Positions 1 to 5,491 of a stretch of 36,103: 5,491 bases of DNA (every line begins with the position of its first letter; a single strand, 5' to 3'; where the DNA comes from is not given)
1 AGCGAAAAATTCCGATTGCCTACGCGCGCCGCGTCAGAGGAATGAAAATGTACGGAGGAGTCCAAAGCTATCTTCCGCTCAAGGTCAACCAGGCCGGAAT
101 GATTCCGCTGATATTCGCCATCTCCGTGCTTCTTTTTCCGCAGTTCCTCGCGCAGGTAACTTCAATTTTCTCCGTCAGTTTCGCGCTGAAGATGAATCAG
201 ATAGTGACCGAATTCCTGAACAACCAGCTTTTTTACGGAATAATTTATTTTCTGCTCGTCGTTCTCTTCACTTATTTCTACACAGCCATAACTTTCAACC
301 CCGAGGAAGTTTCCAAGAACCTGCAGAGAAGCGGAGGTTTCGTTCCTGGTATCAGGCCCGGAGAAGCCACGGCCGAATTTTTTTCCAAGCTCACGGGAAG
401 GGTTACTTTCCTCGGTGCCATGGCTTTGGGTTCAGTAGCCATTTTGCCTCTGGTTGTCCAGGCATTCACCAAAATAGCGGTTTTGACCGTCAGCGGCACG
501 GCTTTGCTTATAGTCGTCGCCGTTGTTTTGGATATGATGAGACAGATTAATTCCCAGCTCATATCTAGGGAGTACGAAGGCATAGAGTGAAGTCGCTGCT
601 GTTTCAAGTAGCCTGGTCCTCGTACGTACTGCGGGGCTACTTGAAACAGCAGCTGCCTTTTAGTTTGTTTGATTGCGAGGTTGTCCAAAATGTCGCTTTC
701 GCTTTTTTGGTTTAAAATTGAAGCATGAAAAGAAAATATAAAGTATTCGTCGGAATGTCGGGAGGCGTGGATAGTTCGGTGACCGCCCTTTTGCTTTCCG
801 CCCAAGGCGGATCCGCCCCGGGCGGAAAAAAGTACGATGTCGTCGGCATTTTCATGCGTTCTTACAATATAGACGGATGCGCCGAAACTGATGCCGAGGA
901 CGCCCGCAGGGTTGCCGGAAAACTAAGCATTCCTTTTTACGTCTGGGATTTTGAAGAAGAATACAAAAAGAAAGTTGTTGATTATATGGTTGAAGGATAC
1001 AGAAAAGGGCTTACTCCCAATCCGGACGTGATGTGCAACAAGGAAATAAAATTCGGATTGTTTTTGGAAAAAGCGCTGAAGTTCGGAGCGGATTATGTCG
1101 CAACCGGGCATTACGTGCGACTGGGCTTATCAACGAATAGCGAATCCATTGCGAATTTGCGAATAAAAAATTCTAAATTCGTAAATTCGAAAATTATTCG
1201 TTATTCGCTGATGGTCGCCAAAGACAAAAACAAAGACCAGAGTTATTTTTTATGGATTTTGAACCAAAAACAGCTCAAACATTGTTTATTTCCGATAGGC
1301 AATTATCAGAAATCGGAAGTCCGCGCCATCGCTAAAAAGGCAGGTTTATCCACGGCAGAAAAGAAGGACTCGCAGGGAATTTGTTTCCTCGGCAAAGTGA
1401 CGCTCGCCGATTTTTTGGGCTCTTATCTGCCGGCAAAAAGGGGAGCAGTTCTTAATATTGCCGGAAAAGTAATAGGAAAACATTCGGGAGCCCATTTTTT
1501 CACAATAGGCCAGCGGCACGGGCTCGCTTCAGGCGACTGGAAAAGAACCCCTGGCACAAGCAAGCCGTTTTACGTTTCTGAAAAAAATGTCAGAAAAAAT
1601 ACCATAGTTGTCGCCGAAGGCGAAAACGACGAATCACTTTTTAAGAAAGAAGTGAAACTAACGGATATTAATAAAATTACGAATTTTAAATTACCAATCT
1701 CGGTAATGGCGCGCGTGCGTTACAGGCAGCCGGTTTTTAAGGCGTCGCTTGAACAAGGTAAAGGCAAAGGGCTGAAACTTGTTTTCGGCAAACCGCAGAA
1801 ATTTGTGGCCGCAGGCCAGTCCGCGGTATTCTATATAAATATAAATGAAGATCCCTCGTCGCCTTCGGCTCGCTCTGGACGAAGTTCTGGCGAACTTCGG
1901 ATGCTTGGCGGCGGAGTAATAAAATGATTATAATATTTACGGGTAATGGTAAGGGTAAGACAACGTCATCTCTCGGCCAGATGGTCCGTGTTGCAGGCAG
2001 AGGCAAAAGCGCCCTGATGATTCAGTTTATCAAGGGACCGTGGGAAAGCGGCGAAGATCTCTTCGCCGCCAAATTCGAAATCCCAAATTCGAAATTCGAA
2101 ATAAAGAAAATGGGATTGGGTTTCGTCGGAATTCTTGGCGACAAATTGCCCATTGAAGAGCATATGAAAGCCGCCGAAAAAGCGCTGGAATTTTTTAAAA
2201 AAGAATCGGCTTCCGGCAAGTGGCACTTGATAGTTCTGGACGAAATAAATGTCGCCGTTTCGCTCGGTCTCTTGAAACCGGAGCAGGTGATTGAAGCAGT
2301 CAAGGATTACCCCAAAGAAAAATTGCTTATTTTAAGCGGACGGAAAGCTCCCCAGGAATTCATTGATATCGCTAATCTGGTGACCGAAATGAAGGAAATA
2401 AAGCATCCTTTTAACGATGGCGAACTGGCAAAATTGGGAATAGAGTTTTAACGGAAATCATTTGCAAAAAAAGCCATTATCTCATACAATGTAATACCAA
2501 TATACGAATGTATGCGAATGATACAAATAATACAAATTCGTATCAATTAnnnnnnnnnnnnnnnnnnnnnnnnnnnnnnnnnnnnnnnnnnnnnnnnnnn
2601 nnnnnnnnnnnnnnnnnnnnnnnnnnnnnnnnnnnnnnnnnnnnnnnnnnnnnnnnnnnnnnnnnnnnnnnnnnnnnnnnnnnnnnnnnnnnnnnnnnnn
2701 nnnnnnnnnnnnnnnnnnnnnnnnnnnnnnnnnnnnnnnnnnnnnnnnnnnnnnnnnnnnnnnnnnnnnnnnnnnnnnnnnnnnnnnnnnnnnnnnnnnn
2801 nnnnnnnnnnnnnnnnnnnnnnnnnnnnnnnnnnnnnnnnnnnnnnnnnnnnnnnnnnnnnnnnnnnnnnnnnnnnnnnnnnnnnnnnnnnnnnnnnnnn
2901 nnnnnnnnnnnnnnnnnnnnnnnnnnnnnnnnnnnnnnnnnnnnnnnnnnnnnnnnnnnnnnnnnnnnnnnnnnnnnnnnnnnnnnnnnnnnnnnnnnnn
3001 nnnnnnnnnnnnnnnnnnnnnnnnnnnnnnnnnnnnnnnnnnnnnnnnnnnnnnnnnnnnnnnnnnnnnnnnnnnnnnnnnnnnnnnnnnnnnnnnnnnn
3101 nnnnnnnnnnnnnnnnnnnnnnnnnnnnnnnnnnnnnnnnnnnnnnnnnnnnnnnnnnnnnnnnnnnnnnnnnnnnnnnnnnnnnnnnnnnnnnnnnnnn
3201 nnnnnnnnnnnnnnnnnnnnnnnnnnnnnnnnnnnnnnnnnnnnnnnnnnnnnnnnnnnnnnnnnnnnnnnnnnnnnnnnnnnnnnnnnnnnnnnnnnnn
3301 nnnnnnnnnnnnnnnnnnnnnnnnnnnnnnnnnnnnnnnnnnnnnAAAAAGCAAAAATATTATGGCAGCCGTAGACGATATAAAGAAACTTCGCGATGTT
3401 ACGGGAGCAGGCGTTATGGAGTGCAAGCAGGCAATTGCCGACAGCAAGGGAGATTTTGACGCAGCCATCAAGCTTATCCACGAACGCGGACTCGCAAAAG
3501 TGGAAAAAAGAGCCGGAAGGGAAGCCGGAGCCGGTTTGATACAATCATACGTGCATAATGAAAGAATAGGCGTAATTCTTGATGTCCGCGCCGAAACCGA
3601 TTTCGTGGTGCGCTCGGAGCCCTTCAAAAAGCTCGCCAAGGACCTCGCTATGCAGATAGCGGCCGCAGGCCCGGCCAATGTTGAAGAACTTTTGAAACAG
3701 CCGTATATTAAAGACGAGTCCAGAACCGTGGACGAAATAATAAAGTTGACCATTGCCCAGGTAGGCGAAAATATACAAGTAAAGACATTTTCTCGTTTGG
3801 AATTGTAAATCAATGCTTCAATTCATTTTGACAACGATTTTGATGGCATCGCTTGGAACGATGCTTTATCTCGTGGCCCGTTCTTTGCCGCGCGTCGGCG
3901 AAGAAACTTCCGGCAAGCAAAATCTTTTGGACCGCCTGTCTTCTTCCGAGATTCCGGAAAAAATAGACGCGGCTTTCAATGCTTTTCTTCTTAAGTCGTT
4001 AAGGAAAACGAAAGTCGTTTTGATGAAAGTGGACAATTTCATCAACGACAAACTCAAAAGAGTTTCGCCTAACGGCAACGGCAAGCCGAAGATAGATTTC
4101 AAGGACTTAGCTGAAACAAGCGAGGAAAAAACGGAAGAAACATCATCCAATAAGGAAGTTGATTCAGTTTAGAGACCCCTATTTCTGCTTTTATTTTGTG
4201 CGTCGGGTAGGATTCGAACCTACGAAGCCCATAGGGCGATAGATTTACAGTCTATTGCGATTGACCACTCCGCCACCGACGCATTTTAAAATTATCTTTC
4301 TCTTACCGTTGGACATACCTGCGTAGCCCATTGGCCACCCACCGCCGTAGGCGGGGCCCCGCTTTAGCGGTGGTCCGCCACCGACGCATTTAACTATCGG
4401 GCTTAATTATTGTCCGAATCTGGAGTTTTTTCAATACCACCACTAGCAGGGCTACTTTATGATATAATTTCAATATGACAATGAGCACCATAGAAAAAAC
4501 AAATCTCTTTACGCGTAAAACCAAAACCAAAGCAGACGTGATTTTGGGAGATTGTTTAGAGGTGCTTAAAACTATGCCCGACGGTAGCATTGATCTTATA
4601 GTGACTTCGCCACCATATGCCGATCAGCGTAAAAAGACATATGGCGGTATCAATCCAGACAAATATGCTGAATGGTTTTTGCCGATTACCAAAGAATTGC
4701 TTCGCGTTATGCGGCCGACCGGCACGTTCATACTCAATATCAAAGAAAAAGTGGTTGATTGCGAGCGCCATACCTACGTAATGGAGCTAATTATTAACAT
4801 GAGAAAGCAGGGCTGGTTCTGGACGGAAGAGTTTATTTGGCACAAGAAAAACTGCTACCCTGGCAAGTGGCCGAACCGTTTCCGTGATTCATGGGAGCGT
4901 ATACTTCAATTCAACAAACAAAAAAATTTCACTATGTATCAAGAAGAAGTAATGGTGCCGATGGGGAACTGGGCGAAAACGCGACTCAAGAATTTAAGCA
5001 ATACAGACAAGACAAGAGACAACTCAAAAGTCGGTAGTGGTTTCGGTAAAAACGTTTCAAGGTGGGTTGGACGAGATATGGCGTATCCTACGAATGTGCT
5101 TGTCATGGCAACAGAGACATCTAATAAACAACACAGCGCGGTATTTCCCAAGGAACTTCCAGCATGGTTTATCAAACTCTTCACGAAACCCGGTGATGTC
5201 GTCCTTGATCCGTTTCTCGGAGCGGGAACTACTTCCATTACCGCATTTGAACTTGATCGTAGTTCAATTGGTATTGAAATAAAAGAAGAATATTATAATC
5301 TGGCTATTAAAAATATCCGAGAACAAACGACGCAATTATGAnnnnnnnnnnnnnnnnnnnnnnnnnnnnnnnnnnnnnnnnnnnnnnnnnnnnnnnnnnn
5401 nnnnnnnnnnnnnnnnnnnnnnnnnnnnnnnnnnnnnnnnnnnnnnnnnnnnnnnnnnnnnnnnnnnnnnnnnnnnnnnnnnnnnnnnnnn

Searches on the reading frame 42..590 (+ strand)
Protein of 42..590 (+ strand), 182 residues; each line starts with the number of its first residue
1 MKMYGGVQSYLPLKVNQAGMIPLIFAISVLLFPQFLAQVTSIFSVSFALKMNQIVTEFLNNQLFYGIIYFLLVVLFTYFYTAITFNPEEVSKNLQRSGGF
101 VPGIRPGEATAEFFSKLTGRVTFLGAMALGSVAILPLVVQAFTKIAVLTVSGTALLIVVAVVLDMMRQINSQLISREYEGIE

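Call 41: search_protein_families(library=pfam, proteins=[window:42-590:+])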
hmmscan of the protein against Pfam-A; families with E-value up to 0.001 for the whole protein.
window:42-590:+ (182 aa): 1 family
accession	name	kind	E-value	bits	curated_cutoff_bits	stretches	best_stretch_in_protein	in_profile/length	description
PF00344.25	SecY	-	2.4e-45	155.7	32.2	1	5-166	164-306/306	SecY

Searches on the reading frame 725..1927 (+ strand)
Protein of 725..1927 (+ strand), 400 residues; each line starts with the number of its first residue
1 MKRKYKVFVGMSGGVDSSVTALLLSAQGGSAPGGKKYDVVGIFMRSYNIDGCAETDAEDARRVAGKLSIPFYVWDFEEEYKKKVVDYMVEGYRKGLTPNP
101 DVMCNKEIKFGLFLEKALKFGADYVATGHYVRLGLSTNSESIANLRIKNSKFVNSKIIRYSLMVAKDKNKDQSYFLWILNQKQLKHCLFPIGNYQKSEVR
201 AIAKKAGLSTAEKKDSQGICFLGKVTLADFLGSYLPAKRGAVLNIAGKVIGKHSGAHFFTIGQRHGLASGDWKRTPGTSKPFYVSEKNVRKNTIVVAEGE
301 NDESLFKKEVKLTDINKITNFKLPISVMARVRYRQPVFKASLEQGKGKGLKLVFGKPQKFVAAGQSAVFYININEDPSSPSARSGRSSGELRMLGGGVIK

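Call 41: search_protein_families(library=pfam, proteins=[window:725-1927:+])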
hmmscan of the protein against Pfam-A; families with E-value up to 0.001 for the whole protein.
window:725-1927:+ (400 aa): 4 families
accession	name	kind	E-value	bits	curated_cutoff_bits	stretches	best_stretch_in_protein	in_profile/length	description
PF03054.22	tRNA_Me_trans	-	1.1e-69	234.6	20.6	1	6-224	2-202/202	tRNA methyl transferase HUP domain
PF20259.3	tRNA_Me_trans_M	-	6.4e-19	67.7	27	1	229-297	2-65/66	tRNA methyl transferase PRC-barrel domain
PF20258.4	tRNA_Me_trans_C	-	3.7e-08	34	20.6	1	318-372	12-68/77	Aminomethyltransferase beta-barrel domain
PF02540.23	NAD_synthase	-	6.6e-06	25.9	21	1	6-81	20-86/242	NAD synthase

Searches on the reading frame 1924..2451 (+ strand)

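Call 41: search_protein_families(library=pfam, proteins=[window:1924-2451:+])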
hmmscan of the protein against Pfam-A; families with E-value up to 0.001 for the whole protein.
window:1924-2451:+ (175 aa): 1 family
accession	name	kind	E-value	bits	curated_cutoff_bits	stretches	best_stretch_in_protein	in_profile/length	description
PF02572.21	CobA_CobO_BtuR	-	5.3e-52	176.9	25.7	1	1-175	4-172/172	ATP:corrinoid adenosyltransferase BtuR/CobO/CobP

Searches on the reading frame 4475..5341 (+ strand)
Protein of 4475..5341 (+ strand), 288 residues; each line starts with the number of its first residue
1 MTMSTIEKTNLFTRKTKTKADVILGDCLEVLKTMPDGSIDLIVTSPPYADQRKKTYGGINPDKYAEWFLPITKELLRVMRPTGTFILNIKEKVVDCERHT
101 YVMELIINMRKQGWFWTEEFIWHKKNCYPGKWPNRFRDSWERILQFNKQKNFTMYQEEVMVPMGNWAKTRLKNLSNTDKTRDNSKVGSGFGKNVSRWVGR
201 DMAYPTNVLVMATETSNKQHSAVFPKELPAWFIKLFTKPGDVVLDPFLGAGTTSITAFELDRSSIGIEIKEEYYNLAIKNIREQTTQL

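Call 41: search_protein_families(library=pfam, proteins=[window:4475-5341:+])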
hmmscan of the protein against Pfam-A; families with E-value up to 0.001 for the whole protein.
window:4475-5341:+ (288 aa): 2 families
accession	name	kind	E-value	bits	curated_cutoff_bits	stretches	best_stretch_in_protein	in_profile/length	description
PF01555.25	N6_N4_Mtase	-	3.2e-43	148.7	26.7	1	39-278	1-220/221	DNA methylase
PF09445.16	Methyltransf_15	-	0.00041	20.4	22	0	242-282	3-43/165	RNA cap guanine-N2 methyltransferase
